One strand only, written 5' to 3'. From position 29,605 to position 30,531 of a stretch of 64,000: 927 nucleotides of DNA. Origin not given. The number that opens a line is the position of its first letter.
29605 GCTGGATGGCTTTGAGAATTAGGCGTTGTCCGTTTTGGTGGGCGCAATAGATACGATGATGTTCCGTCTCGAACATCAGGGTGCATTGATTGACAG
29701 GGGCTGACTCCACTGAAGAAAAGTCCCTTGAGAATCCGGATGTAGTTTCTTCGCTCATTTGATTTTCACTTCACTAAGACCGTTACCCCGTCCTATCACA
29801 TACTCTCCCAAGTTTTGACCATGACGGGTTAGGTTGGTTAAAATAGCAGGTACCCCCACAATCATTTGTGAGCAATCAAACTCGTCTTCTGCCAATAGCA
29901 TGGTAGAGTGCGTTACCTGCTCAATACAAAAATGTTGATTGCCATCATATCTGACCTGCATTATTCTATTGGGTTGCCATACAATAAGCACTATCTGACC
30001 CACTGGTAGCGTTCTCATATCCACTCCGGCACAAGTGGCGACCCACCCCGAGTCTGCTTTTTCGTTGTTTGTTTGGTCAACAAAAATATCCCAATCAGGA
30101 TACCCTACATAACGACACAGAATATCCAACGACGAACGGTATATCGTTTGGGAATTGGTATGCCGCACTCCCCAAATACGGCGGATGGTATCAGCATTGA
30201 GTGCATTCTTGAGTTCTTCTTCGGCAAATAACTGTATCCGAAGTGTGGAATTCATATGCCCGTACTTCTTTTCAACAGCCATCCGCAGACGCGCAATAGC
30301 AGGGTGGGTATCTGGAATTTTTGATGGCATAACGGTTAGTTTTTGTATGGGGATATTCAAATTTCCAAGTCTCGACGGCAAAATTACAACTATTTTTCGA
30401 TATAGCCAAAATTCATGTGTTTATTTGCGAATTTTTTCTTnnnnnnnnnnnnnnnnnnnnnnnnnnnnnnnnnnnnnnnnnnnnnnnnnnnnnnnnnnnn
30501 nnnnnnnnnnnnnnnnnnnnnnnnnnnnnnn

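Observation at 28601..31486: Second signalling module: unknown protein coupled to a membrane kinase, next to a signal-less LRR protein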

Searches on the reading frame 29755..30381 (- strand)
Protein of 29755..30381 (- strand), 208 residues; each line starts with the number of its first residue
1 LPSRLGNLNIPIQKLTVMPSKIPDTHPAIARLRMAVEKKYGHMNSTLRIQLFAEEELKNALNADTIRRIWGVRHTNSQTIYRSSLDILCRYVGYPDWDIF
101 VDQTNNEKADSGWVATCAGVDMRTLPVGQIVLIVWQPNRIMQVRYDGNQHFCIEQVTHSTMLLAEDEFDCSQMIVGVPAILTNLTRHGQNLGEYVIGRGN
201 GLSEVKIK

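Call 3: search_protein_families(library=pfam, proteins=[window:29755-30381:-], max_evalue=0.1)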
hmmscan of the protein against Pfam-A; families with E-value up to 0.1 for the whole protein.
window:29755-30381:- (208 aa): 0 families

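Call 8: search_protein_families(library=padloc, proteins=[window:29755-30381:-], max_evalue=0.01)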
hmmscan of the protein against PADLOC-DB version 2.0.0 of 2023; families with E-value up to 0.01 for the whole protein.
window:29755-30381:- (208 aa): 0 families

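Call 9: search_protein_families(library=ncbifam, proteins=[window:29755-30381:-], max_evalue=0.01)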
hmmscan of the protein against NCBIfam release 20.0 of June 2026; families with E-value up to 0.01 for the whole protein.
window:29755-30381:- (208 aa): 0 families

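Call 10: find_homologous_proteins(query=window:29755-30333:-, max_evalue=0.001)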
Query window:29755-30333:- (192 aa): 2 proteins with E <= 0.001 among 27 candidates.
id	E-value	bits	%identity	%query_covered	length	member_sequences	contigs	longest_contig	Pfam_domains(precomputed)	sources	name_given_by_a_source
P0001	6.7e-127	439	100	100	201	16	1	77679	-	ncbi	ncbi:MAG: hypothetical protein ACI4BD_05525 [Paludibacteraceae bacterium]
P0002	3.6e-69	250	61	99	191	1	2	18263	-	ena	-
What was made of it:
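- Tried and rejected: Word-indexed protein search with F192 alone found only two proteins (call 10).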

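Call 11: find_encoding_contigs(protein=P0002, flank=10000, max_places=6)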
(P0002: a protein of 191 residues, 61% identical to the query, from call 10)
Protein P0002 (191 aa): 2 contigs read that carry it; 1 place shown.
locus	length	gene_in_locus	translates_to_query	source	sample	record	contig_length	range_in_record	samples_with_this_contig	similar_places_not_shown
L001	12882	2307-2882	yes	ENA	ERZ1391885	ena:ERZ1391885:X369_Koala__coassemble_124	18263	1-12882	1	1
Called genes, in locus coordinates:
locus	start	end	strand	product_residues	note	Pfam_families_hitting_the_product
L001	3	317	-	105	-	?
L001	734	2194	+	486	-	PF13306:LRR_5, PF12799:LRR_4 (faint), PF13306:LRR_5, PF13855:LRR_8 (weak), PF13306:LRR_5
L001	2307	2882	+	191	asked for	-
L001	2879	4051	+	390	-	PF01636:APH (faint), PF00069:Pkinase, PF01163:RIO1 (weak), PF07714:PK_Tyr_Ser-Thr, PF06293:Kdo (weak), PF03109:ABC1 (weak)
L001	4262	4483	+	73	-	-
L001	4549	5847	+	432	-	-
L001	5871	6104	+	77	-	-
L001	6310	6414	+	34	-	-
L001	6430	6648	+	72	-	-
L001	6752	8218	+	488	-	PF04055:Radical_SAM, PF13186:SPASM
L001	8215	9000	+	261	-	PF04909:Amidohydro_2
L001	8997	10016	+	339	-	-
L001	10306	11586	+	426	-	PF00069:Pkinase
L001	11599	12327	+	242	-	PF00092:VWA, PF13519:VWA_2 (weak)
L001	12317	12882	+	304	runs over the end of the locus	PF13672:PP2C_2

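Call 12: find_encoding_contigs(protein=P0001, flank=10000, max_places=6)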
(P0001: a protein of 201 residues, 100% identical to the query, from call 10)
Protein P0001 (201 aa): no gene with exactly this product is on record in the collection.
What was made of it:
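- Tried and rejected: Exact look-up of P0001 found no contig (call 12).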

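Call 23: search_protein_representatives(alignment_id=A1)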
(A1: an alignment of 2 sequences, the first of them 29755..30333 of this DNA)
Query: 2 sequences, 192 profile positions. Proteins with E-value up to 0.001 (for the whole library): 851; up to 1e-10: 357; up to 1e-30: 8. The best 150 are listed.
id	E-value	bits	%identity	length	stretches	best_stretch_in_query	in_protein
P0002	1.3e-116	403.2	-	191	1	2-192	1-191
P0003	1.8e-50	187.5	-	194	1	8-190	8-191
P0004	3.5e-47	176.7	-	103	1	2-95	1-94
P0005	2.9e-45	170.5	-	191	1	4-190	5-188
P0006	7.1e-36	139.8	-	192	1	2-190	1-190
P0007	7.0e-35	136.6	-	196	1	2-190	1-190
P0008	3.5e-34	134.3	-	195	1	13-191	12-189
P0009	4.3e-32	127.5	-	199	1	2-186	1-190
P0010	1.1e-26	109.8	-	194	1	10-186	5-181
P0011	3.1e-25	105.1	-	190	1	14-185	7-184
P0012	8.8e-25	103.7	-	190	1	13-186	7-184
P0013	1.6e-24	102.8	-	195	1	11-191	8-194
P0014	1.9e-24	102.6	-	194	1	2-190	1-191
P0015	1.2e-23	100.0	-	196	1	2-189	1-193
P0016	1.4e-23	99.8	-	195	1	12-187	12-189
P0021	2.9e-21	92.2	-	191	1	14-186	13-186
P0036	2.8e-19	85.7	-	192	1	43-189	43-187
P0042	4.5e-19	85.0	-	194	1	10-189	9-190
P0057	1.2e-17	80.3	-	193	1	10-191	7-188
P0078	7.5e-17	77.8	-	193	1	8-190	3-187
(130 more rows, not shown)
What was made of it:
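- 29755..30333 (-): F192, a 191-aa two-domain protein of an unannotated family. It has a basic helical N-domain (about residues 1-90), a linker with a conserved Ser94, and a small beta-barrel C-domain (about residues 104-191). Its stop overlaps the kinase ATG (ATGA). 851 clusters at E <= 1e-3, nearly all 185-205 aa (call 23).
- Family size and constant length of F192 (call 23).
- Tried and rejected: The exhaustive HMMER search was needed to reveal the family (call 23).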

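Call 31: find_related_loci(query=A4, collection=genome_contigs, flank=6000)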
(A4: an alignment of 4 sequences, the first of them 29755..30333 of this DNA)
Query A4 (192 aa) in genome_contigs; peptide patterns used: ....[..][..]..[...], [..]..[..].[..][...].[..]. (x = any residue, [..] = any of these).
82 stretches matched a pattern; 71 encode a relative of the query (tblastn E <= 1e-3); 71 distinct loci.
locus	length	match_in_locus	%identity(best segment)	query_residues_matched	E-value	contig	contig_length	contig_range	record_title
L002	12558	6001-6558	37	2-186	9e-34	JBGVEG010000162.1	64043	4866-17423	MAG: Paludibacteraceae bacterium isolate fecal_MAG_419 fecal_MAG_419_contig_0162, whole genome shotgun sequence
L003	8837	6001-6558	35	2-186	2e-32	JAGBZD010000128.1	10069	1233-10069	MAG: Paludibacteraceae bacterium isolate RGIG9579 Yak_Colon-4__c872161, whole genome shotgun sequence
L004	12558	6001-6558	34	2-186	6e-32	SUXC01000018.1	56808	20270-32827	MAG: Bacteroidales bacterium isolate SIG114 NODE_3082_length_56808_cov_2.671442, whole genome shotgun sequence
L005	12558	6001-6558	35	2-186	2e-31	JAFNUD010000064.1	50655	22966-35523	MAG: Paludibacteraceae bacterium isolate RGIG125 Dairy_cattle_Cecum-1__c98675, whole genome shotgun sequence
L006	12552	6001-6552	32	11-192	8e-27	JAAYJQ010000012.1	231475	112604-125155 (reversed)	MAG: Bacteroidales bacterium isolate AS10tlH2TH_304 63238_AS10, whole genome shotgun sequence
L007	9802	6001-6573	31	2-190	3e-26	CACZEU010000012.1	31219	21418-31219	MAG: uncultured Bacteroidia bacterium isolate RUG12551 genome assembly, contig: RUG12551_asm_12, whole genome shotgun se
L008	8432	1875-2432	30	11-190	2e-26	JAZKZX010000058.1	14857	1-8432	MAG: Bacteroidaceae bacterium isolate T1900045082_TC20190076.MAGScoT_cleanbin_000029 SGB_4668_k141_2636843, whole genome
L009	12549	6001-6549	30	11-190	3e-24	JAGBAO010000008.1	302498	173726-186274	MAG: Bacteroidales bacterium isolate RGIG8943 Water_deer_Rectum-1__c144, whole genome shotgun sequence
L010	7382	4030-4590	30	2-190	1e-23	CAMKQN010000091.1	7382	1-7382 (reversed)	MAG: uncultured Bacteroidales bacterium isolate SRR12081302_bin.12_metaWRAP_v1.3_MAG genome assembly, contig: ERZ1228977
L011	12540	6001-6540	33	11-187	2e-23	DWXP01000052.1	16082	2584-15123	MAG TPA_asm: Candidatus Barnesiella merdigallinarum isolate CHK136-6590 CHK136__C108097_L16082_SAMEA104467408, whole gen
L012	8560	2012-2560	30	11-190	2e-23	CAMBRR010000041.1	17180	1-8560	MAG: uncultured Bacteroidales bacterium isolate SRR17382104_bin.5_metaWRAP_v1.3_MAG genome assembly, contig: ERZ10544615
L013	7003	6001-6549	30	11-190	3e-23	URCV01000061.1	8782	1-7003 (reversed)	uncultured Bacteroidales bacterium isolate UMGS880 genome assembly, contig: NODE_4012_length_8782_cov_11.663412, whole g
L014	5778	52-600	31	11-190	4e-23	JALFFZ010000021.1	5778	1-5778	MAG: Bacteroidales bacterium isolate SUG646 k141_393984, whole genome shotgun sequence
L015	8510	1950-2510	34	8-191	6e-23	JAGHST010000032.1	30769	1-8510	MAG: Candidatus Cacconaster caballi isolate E2_MB2_69 c_000000053438, whole genome shotgun sequence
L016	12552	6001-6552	29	11-192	6e-23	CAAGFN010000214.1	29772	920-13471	MAG TPA_asm: Rikenellaceae bacterium, isolate HGM05619, WGS project CAAGFN010000000 data, contig: SRS476193_50_k119_3214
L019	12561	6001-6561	28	11-191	3e-22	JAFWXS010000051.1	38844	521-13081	MAG: Bacteroidaceae bacterium isolate RGIG6166 Sheep_Rectum-1__c316189, whole genome shotgun sequence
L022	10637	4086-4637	30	11-192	7e-22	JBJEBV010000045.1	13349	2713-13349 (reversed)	MAG: Candidatus Cryptobacteroides sp. isolate FUKU07_bin.018 NODE_1852_length_13349_cov_21.143599, whole genome shotgun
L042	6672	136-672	27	11-187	2e-19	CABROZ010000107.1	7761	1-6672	MAG TPA_asm: uncultured Bacteroides sp. isolate MGYG-HGUT-01807 genome assembly, contig: GUT_GENOME110705_107, whole gen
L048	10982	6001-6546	29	11-190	6e-19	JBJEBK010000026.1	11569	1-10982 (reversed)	MAG: Candidatus Cryptobacteroides sp. isolate PUNG01_bin.025 NODE_2328_length_11569_cov_21.145822, whole genome shotgun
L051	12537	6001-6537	30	11-187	8e-19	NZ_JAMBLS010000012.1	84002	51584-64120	Bacteroides sp. ET71 ET71__contig_12, whole genome shotgun sequence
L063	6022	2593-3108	27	8-186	1e-14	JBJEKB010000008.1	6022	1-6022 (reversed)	MAG: Muribaculaceae bacterium isolate PUUB38_bin.027 NODE_10358_length_6022_cov_5.902631, whole genome shotgun sequence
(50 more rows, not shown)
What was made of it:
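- Tried and rejected: A 4-sequence alignment worked (call 31).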

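Call 36: search_protein_families(library=pfam, proteins=[L051:9132-10124:-, L063:362-1048:-, L022:4642-5502:+, L048:4883-5983:+, L048:7496-8530:+, L019:7179-9296:+, L012:2695-4770:+, L042:1826-3895:+, L003:6710-7900:-, L016:6557-7276:+], max_evalue=0.01)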
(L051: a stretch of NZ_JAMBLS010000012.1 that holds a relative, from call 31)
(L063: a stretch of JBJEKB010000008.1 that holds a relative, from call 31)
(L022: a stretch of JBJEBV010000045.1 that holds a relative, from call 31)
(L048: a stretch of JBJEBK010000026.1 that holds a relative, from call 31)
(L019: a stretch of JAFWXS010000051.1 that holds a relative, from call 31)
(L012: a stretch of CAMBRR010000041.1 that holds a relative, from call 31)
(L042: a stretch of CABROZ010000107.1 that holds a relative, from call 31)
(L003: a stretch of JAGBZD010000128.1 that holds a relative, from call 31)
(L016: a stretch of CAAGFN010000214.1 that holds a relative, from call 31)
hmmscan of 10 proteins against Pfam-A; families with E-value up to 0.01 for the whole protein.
L051:9132-10124:- (330 aa): 0 families

L063:362-1048:- (228 aa): 0 families

L022:4642-5502:+ (286 aa): 1 family
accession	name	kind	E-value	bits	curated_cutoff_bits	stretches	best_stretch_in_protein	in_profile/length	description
PF13149.12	Mfa_like_1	-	2.9e-56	191.7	27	1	37-274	1-246/246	Fimbrillin-like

L048:4883-5983:+ (366 aa): 3 families
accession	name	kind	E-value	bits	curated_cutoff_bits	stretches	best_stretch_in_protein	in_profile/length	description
PF12799.13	LRR_4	-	4.1e-10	40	27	2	286-317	2-34/44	Leucine Rich repeats (2 copies)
PF05887.16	Trypan_PARP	-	8.5e-08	32.7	100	1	126-161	58-111/134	Procyclic acidic repetitive protein (PARP)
PF00560.39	LRR_1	-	0.0022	18.2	20.6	0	246-266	1-20/23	Leucine Rich Repeat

L048:7496-8530:+ (344 aa): 1 family
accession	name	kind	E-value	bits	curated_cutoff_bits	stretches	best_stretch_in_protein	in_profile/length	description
PF13505.12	OMP_b-brl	-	9.7e-05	23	28.7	1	239-344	67-175/175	Outer membrane protein beta-barrel domain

L019:7179-9296:+ (705 aa): 11 families
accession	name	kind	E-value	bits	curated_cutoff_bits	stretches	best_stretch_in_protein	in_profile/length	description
PF16921.10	Tex_YqgF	-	4e-49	166.7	27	1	311-433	1-125/126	Tex protein YqgF-like domain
PF22706.1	Tex_central_region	-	6.2e-34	118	27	1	133-295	6-178/178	Tex central region-like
PF09371.15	Tex_N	-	1e-28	99.3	32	1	2-73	4-75/75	Tex-like protein N-terminal domain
PF12836.13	HHH_3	-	5.3e-28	97.4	27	1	474-538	1-65/65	Helix-hairpin-helix motif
PF17674.7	HHH_9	-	9.4e-26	90.9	23.1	1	544-613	1-70/70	HHH domain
PF00575.29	S1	-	9.1e-21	74.5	22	1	631-703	2-74/74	S1 RNA binding domain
PF14639.11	YqgF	-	2.9e-07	30.9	35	1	389-441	95-147/150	Holliday-junction resolvase-like of SPT6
PF14635.12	HHH_7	-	1.8e-06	28.6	27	1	448-540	6-104/104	Helix-hairpin-helix motif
PF23459.1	S1_RRP5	-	1.2e-05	26.2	27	1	632-701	2-71/72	RRP5 S1 domain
PF03934.19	T2SSK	-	0.00078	20.2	24.2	1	479-527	1-49/63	Type II secretion system (T2SS), protein K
PF21710.3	Spt6_S1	-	0.0033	18.1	27.5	0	629-702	12-86/91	Spt6, S1/OB domain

L012:2695-4770:+ (691 aa): 0 families

L042:1826-3895:+ (689 aa): 2 families
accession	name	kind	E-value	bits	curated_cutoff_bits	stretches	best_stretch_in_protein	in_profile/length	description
PF00728.28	Glyco_hydro_20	-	7.3e-114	381.2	22.3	1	154-496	1-347/348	Glycosyl hydrolase family 20, catalytic domain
PF02838.20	Glyco_hydro_20b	-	5.1e-16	60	26.1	1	28-151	2-124/124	Glycosyl hydrolase family 20, domain 2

L003:6710-7900:- (396 aa): 5 families
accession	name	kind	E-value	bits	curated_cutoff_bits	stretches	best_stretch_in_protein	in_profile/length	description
PF00155.27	Aminotran_1_2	-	8.6e-69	232.9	19.7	1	42-385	1-361/361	Aminotransferase class I and II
PF00266.25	Aminotran_5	-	2.2e-05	24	21.5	1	119-213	82-180/371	Aminotransferase class-V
PF00202.27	Aminotran_3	-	7.6e-05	22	30.5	1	191-387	213-401/403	Aminotransferase class-III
PF01212.27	Beta_elim_lyase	-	0.0014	18.5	27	1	84-338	29-254/288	Beta-eliminating lyase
PF00464.25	SHMT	-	0.0029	16.7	27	1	147-259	143-249/399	Serine hydroxymethyltransferase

L016:6557-7276:+ (239 aa): 1 family
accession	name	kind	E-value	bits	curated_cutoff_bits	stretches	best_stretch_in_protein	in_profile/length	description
PF13149.12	Mfa_like_1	-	3.3e-47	162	27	1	37-224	1-192/246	Fimbrillin-like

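Call 37: predict_structure(alignment_id=A2)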
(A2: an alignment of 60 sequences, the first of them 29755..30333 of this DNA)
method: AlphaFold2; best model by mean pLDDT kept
length: 192 residues; sequences in the alignment: 60
mean_pLDDT: 93.3   pTM: 0.62
mean pLDDT of the five models: 93.3, 92.4, 92.2, 92.0, 91.6
residues with pLDDT >= 90: 163; 70-90: 20; 50-70: 7; < 50: 2
segments of 3 or more residues with pLDDT < 50: none
pLDDT, mean of each block of 10 residues (from residue 1): 91 94 94 98 97 92 97 98 93 57 89 97 96 98 97 96 97 98 93 94
secondary structure, 60 per line:
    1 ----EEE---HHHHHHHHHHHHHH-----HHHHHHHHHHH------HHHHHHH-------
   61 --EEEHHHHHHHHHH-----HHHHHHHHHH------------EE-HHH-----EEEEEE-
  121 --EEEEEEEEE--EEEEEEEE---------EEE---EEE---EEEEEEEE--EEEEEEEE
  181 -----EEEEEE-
elements in order: E5-7 H11-24 H30-40 H47-53 E63-65 H66-75 H81-90 E114-119 E123-131 E134-141 E151-153 E157-159 E163-170 E173-180 E186-191
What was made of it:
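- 29755..30333 (-): AF2 pLDDT 93.3 (call 37).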

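Call 42: fold_search(model_id=the predicted structure, library=pdb)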
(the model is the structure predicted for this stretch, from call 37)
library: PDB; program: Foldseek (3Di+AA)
matches with E <= 10: 877; with E <= 0.001: 0
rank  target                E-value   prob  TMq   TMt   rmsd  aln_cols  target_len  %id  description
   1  4m75_G                1.9e-02  0.93  0.20  0.37   5.9        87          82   15  Crystal structure of Lsm1-7 complex (released 2013-10-23)
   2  4m7a_G                2.7e-02  0.92  0.19  0.39   5.7        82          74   15  Crystal structure of Lsm2-8 complex bound to the 3' end sequence of U6 snRNA (released 2013-11-13)
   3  4m77_G                2.7e-02  0.91  0.20  0.40   5.9        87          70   15  Crystal structure of Lsm2-8 complex, space group I212121 (released 2013-11-13)
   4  4m78_N                3.4e-02  0.89  0.20  0.40   5.9        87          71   15  Crystal structure of Lsm2-8 complex, space group P21 (released 2013-11-13)
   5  5o9z_u                4.9e-02  0.87  0.19  0.44   5.7        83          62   11  Cryo-EM structure of a pre-catalytic human spliceosome primed for activation (B complex) (released 2017-08-16)
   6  4f7u_F                4.9e-02  0.80  0.19  0.39   6.4        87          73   11  The 6S snRNP assembly intermediate (released 2013-01-30)
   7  1jri_C                5.9e-02  0.75  0.19  0.39   6.2        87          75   10  The Crystal Structure of an Sm-like Archaeal Protein with Two Heptamers in the Asymmetric Unit. (released 2002-02-13)
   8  5o9z_e                5.9e-02  0.75  0.19  0.38   6.3        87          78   10  Cryo-EM structure of a pre-catalytic human spliceosome primed for activation (B complex) (released 2017-08-16)
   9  4f7u_G                5.9e-02  0.69  0.18  0.39   6.7        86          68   13  The 6S snRNP assembly intermediate (released 2013-01-30)
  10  4pjo_q                6.2e-02  0.77  0.20  0.36   6.2        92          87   10  Minimal U1 snRNP (released 2014-12-31)
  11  1h64_1                6.6e-02  0.72  0.18  0.39   6.9        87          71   11  CRYSTAL STRUCTURE OF THE SM-RELATED PROTEIN OF P. ABYSSI: THE BIOLOGICAL UNIT IS A HEPTAMER (released 2002-12-19)
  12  8xi2_g                7.0e-02  0.82  0.18  0.43   5.8        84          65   12  Cryo-EM structure of the Chlamydomonas C* complex (released 2024-10-09)
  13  1jri_B                7.4e-02  0.69  0.19  0.38   6.3        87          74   10  The Crystal Structure of an Sm-like Archaeal Protein with Two Heptamers in the Asymmetric Unit. (released 2002-02-13)
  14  1jri_E                7.9e-02  0.66  0.18  0.37   6.1        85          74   10  The Crystal Structure of an Sm-like Archaeal Protein with Two Heptamers in the Asymmetric Unit. (released 2002-02-13)
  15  4tyd_B                7.9e-02  0.57  0.21  0.21   9.7        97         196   12  Structure-based design of a novel series of azetidine inhibitors of the hepatitis C virus NS3/4A serine protease (released 2014-09-10)
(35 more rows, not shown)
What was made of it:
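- The best fold match for the C-domain is a weak Sm/Lsm-like barrel (E = 0.019; call 42), which would equally fit RNA or protein binding.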
